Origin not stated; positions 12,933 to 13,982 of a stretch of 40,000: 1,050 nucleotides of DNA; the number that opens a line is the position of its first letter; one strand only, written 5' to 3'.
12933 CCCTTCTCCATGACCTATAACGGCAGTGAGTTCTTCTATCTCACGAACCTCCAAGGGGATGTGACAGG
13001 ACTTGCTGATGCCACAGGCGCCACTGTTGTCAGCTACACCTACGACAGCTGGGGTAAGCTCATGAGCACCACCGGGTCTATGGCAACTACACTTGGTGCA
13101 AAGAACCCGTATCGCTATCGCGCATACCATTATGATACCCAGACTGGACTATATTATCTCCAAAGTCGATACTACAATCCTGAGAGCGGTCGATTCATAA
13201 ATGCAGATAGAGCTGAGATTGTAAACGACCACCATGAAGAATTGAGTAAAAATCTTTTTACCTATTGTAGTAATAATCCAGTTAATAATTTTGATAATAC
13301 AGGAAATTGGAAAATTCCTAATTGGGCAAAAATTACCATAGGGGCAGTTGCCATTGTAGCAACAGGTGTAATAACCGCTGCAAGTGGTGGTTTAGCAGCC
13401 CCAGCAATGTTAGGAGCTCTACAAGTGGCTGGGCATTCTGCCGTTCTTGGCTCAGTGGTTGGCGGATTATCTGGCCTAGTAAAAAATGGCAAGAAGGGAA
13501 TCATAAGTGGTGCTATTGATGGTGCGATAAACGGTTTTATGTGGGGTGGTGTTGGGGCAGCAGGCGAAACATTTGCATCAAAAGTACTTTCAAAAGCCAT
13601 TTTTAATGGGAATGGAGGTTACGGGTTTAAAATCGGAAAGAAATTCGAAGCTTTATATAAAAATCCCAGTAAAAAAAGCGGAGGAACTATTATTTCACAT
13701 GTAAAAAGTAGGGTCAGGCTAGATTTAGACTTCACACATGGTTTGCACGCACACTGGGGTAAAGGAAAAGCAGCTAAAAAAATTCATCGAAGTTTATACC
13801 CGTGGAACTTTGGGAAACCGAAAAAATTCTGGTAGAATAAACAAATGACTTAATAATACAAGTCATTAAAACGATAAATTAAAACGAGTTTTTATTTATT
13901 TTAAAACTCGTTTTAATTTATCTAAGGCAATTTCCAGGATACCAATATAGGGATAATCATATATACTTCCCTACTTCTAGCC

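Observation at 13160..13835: RHS toxin tip of unrecognised type, with a compositional break exactly at the end of the RHS core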

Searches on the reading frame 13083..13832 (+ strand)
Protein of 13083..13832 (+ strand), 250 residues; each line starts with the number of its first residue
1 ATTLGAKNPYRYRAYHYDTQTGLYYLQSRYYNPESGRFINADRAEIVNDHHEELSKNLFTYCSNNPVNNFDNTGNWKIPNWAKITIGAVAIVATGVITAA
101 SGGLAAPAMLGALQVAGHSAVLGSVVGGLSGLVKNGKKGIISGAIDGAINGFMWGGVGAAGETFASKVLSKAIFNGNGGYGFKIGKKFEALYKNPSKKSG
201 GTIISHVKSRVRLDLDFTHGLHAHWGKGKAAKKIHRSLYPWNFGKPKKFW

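Call 31: find_homologous_proteins(query=window:13083-13832:+, region=168-250, max_evalue=0.01)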
Query window:13083-13832:+, residues 168-250 (83 aa): 1 proteins with E <= 0.01 among 30 candidates.
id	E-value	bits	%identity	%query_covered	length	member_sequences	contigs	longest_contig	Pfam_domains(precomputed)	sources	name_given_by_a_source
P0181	1.7e-28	116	70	100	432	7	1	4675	PF25023.2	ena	-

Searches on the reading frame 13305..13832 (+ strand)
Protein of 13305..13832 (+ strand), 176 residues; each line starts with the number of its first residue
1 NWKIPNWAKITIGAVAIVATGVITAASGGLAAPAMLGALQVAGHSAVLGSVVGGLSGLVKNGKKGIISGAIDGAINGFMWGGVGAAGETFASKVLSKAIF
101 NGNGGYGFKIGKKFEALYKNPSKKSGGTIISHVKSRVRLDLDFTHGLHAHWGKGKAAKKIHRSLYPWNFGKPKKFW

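Call 6: search_protein_families(library=pfam, proteins=[window:13305-13832:+], max_evalue=1)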
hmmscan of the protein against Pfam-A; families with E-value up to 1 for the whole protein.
seq(176 aa): 0 families

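Call 7: search_protein_families(library=ncbifam, proteins=[window:13305-13832:+], max_evalue=1)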
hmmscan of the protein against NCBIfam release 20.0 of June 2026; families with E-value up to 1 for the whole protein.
seq(176 aa): 0 families

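Call 15: search_protein_representatives(protein=window:13305-13832:+)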
Query: 176 residues. Proteins with E-value up to 0.001 (for the whole library): 128; up to 1e-10: 17; up to 1e-30: 1. The best 128 are listed.
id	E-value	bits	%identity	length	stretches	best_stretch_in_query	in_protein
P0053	2.9e-50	187.2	60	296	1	2-172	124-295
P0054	1.4e-29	119.8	53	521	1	5-170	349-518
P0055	1.1e-23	100.5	52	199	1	2-176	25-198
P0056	3.7e-21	92.3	56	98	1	79-171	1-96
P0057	1.9e-20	90.0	50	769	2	1-92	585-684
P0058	7.0e-20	88.2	51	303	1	73-173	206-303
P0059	3.0e-16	76.3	43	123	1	74-171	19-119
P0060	2.3e-15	73.4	47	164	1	12-171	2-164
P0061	3.1e-13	66.5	62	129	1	5-100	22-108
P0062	5.2e-13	65.8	53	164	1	96-170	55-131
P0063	1.6e-12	64.2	45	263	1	4-89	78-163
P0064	2.0e-12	63.9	44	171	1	9-171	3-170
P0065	2.0e-12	63.8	53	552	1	1-94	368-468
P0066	3.1e-12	63.2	48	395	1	1-101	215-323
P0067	1.9e-11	60.7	49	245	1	4-90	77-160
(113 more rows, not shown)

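Call 20: search_protein_families(library=pfam, alignment_id=A1, max_evalue=0.001)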
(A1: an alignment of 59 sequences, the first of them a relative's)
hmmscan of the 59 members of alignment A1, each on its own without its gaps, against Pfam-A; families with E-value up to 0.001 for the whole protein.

A. member 1, P0057 (769 aa): 1 family
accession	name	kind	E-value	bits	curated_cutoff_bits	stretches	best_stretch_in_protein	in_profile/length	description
PF05593.20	RHS_repeat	-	2.6e-18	66.4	22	1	165-198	1-35/38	RHS Repeat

B. families by the number of members that match (of 59 scanned): 14 families
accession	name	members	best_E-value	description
PF05593.20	RHS_repeat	15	4e-45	RHS Repeat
PF07591.16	PT-HINT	4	4.6e-30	Pretoxin HINT domain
PF13403.11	Hint_2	4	1.3e-07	Hint domain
PF25023.1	TEN_YD-shell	3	5.7e-08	Teneurin YD-shell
PF14890.11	Intein_splicing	3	8.9e-08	Intein splicing domain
PF14076.12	DUF4258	3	6.2e-05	Domain of unknown function (DUF4258)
PF15649.12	Tox-REase-7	2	2.3e-17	Restriction endonuclease fold toxin 7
PF14021.12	TNT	1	5.2e-22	Tuberculosis necrotizing toxin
PF13385.13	Laminin_G_3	1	1.1e-10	Concanavalin A-like lectin/glucanases superfamily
PF14412.12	AHH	1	1.4e-10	A nuclease family of the HNH/ENDO VII superfamily with conserved AHH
PF01541.30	GIY-YIG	1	2.6e-05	GIY-YIG catalytic domain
PF17647.6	DUF5518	1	0.00012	Family of unknown function (DUF5518)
PF04203.18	Sortase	1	0.00013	Sortase domain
PF17780.6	OCRE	1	0.00058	OCRE domain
